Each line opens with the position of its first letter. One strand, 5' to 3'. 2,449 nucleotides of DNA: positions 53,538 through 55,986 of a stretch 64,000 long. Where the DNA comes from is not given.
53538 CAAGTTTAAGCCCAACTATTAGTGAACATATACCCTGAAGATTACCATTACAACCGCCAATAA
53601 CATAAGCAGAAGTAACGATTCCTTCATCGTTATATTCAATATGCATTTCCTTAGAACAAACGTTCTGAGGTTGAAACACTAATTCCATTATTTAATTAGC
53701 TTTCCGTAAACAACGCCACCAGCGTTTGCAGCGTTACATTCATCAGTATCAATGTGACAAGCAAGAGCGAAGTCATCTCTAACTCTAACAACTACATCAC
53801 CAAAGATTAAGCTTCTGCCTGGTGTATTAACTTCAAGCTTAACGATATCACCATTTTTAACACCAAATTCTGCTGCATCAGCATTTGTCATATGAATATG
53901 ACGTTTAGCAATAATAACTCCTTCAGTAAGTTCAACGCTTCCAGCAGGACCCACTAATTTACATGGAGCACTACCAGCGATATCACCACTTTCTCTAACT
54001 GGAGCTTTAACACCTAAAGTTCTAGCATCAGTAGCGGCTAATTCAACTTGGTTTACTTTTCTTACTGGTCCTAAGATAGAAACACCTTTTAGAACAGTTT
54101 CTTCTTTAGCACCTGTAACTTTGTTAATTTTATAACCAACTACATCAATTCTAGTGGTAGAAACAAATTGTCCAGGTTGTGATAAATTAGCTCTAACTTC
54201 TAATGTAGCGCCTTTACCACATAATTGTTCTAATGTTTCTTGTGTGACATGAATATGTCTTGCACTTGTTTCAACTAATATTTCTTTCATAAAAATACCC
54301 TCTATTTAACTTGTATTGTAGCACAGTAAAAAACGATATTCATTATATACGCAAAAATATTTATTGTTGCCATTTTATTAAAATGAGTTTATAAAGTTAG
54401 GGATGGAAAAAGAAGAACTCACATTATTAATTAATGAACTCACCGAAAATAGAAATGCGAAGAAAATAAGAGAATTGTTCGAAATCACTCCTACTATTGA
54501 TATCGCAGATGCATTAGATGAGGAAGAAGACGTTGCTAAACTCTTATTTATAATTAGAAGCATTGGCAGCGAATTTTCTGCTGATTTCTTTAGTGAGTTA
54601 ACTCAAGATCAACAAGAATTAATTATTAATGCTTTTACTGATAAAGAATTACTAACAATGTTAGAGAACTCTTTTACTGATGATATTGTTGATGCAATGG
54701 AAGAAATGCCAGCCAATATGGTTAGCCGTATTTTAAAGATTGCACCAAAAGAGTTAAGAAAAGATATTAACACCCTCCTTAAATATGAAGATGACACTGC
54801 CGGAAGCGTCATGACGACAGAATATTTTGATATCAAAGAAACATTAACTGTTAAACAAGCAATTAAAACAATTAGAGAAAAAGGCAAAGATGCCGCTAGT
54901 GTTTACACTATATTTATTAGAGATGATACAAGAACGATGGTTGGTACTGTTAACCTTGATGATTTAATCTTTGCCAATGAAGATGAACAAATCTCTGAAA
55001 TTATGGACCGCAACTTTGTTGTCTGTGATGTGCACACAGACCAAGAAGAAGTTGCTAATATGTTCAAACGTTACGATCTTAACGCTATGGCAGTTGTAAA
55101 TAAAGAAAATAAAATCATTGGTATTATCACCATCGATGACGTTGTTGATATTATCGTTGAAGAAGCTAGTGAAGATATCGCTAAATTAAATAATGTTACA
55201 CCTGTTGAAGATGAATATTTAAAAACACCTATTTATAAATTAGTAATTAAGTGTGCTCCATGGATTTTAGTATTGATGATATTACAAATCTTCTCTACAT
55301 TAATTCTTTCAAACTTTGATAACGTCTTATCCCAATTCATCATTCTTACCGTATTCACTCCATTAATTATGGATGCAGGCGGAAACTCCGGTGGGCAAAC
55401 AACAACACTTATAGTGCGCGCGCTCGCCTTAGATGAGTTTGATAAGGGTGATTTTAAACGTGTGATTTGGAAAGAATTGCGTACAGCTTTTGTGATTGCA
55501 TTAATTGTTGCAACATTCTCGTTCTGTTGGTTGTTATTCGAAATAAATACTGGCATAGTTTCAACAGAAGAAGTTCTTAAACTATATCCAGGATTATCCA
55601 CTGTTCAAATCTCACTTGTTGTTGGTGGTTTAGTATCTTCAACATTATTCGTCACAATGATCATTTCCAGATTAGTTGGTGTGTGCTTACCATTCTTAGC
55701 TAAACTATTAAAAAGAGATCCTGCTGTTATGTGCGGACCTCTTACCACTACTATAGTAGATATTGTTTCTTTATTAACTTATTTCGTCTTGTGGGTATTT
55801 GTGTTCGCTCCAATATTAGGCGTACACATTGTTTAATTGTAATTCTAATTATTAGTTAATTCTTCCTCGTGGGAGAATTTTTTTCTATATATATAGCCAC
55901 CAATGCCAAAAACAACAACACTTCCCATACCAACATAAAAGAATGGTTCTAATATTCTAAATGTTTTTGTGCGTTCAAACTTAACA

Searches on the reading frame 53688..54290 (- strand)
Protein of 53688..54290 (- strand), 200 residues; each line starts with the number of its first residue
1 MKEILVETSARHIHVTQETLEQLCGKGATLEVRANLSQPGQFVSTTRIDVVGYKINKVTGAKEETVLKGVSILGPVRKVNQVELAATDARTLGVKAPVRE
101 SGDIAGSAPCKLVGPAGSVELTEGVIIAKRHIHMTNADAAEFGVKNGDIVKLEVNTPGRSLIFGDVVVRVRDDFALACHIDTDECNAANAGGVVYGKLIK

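Call 92: search_protein_families(library=pfam, proteins=[window:53688-54290:-], max_evalue=0.00001)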
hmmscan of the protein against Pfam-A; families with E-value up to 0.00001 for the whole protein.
window:53688-54290:- (200 aa): 1 family
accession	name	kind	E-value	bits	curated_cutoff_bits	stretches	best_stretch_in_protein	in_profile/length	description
PF06130.18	PTAC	-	3.2e-69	232.7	25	1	6-189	2-174/176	Phosphate propanoyltransferase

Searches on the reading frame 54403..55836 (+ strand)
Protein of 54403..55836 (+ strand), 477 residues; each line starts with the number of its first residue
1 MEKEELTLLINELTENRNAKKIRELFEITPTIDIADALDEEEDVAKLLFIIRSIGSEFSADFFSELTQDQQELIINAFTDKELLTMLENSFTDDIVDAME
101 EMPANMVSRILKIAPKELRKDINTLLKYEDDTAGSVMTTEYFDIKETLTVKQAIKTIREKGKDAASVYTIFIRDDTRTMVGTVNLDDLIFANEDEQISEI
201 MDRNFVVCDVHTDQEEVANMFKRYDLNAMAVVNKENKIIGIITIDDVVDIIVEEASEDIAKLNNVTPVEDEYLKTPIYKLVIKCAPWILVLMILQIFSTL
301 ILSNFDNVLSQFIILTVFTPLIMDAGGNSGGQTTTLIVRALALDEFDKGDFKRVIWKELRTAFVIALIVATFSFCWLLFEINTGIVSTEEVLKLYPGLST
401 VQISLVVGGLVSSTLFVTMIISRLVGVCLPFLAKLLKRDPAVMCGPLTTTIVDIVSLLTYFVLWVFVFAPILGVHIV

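Call 92: search_protein_families(library=pfam, proteins=[window:54403-55836:+], max_evalue=0.00001)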
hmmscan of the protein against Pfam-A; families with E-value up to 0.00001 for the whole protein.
window:54403-55836:+ (477 aa): 3 families
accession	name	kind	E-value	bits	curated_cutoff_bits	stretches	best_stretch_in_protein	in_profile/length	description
PF01769.21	MgtE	-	3.9e-30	105.1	27.6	1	319-462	1-124/125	Divalent cation transporter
PF03448.22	MgtE_N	-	2.9e-17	63.5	25.9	1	31-131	3-102/102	MgtE intracellular N domain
PF00571.33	CBS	-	1.1e-16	61.3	24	1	197-252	1-56/57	CBS domain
